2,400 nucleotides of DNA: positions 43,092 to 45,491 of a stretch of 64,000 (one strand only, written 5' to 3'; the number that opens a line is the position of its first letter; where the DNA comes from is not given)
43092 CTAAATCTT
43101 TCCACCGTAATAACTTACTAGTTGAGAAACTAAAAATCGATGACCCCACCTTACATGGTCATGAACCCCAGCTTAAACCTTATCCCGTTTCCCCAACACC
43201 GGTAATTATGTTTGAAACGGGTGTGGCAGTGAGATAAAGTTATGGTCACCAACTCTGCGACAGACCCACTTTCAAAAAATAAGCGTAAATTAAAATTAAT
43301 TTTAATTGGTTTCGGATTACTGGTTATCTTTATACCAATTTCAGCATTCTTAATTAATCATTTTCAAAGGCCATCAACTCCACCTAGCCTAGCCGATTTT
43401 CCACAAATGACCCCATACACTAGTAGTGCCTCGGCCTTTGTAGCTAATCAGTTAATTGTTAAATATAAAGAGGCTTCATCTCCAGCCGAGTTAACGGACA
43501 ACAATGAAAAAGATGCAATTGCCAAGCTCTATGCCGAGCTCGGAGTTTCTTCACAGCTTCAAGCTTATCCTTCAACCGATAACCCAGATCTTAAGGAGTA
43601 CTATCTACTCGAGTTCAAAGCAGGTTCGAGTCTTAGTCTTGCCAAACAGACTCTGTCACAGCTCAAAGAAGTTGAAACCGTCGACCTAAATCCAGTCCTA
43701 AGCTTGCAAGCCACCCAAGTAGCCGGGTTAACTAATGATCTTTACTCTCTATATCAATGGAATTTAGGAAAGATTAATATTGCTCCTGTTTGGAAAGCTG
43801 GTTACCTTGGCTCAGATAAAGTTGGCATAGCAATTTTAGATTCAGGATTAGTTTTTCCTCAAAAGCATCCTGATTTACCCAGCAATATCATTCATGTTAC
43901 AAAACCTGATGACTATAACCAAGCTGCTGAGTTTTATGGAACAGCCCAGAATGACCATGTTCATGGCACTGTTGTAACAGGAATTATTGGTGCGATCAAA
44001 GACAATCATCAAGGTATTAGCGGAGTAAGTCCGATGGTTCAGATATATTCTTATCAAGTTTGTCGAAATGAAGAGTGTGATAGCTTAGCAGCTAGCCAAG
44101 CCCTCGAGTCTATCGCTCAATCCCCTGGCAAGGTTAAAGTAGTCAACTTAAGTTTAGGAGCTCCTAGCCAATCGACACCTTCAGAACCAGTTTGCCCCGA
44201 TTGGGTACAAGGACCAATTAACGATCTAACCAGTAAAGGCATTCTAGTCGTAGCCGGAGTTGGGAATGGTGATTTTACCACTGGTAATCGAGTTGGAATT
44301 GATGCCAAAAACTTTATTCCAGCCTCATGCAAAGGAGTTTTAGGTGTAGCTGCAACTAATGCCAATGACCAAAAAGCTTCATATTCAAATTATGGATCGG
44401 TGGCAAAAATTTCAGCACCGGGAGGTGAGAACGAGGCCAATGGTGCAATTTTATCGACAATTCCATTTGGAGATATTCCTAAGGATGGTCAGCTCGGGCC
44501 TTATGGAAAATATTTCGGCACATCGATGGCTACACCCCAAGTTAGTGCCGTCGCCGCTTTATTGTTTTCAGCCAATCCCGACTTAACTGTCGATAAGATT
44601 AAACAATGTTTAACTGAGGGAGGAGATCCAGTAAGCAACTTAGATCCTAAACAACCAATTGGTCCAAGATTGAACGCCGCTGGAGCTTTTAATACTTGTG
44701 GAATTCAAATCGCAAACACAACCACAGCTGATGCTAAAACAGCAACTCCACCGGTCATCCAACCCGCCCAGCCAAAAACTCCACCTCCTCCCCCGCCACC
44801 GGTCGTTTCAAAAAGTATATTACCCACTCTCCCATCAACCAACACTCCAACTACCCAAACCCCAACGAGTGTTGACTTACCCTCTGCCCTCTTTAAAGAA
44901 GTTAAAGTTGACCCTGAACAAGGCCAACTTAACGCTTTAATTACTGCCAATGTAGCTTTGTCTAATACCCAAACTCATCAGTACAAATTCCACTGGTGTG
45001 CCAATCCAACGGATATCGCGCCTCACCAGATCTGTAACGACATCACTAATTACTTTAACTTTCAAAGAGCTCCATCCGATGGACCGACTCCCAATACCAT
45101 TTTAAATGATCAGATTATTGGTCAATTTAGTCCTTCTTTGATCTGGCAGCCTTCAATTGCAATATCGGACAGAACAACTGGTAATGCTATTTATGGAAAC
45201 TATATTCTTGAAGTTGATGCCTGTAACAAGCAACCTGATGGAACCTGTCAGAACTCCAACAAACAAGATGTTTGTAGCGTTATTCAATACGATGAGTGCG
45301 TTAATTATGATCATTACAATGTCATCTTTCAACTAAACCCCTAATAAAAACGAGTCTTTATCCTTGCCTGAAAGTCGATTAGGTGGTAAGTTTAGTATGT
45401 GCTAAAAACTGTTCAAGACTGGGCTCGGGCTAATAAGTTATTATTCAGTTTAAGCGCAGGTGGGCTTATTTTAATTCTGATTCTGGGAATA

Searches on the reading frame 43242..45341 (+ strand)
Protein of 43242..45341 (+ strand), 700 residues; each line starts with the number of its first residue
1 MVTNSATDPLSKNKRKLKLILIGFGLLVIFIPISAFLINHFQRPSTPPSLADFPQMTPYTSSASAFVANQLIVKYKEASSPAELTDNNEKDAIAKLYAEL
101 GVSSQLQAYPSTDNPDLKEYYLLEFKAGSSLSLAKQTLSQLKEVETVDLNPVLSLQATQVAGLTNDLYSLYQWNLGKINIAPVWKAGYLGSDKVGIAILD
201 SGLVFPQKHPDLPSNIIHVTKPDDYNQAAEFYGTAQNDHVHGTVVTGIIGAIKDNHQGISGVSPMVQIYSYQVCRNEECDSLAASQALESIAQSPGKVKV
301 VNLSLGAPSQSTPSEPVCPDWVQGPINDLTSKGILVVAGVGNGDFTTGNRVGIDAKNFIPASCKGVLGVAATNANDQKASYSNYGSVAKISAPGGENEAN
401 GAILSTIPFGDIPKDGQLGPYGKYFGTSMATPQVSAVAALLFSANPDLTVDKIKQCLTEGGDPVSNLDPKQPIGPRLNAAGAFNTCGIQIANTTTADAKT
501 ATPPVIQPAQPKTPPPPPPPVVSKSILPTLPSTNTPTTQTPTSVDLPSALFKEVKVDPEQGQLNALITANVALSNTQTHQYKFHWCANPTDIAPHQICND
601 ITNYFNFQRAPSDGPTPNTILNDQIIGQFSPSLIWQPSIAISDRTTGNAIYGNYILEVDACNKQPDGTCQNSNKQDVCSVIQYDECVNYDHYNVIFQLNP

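Call 7: search_protein_families(library=pfam, proteins=[window:43242-45341:+], max_evalue=0.01)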
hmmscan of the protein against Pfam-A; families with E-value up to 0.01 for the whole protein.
window:43242-45341:+ (700 aa): 2 families
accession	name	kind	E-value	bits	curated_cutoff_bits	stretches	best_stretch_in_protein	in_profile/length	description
PF00082.27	Peptidase_S8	-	7.9e-46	157.1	21.8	1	193-458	3-270/288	Subtilase family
PF22148.1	Fervidolysin_NPro-like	-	0.0018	19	21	1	61-150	10-81/81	Fervidolysin N-terminal prodomain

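Call 8: search_protein_families(library=ncbifam, proteins=[window:43242-45341:+], max_evalue=0.01)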
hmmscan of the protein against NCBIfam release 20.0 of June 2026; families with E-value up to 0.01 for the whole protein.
window:43242-45341:+ (700 aa): 7 families
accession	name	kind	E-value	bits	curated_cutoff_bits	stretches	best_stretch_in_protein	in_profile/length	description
TIGR03921.1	T7SS_mycosin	equivalog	5.1e-30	104.8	278.75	1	182-486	5-288/353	type VII secretion-associated serine protease mycosin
NF033595.1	denti_PrtP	equivalog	6.6e-19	67.9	300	2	359-464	383-481/606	dentilisin complex serine proteinase subunit PrtP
TIGR03895.1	protease_PatA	subfamily_domain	7.9e-11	41.4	421.05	1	241-487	1-229/606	PatA/PatG family cyanobactin maturation protease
NF051851.1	AtpSerPepEprS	equivalog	2.4e-08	32.5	1700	1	172-276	48-152/988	autotransporter serine peptidase EprS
NF049966.1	QH_SP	equivalog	2.8e-05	23.6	165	0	196-338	2-120/219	subtilisin-like serine protease QhpE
NF042956.1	IteS_antiphage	equivalog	4.2e-05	22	900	1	233-310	285-363/747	S8 family anti-phage peptidase IteS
NF045849.1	ICE_MMCAP2_0565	equivalog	0.0063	16.2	40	0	11-39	50-78/80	Mbov_0395 family pilin-like conjugal transfer protein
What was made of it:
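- Closest known: Mycosins. Same: A membrane-associated subtilase encoded inside a secretion or surface gene cluster (call 8).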

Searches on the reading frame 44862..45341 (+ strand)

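Call 39: search_protein_families(library=pfam, proteins=[window:44862-45341:+], max_evalue=10)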
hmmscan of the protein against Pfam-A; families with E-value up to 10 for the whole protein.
window:44862-45341:+ (160 aa): 1 family
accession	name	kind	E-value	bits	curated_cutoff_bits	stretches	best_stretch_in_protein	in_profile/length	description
PF07233.18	DUF1425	-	0.18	12.1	28.3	1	14-45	14-50/96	Protein of unknown function (DUF1425)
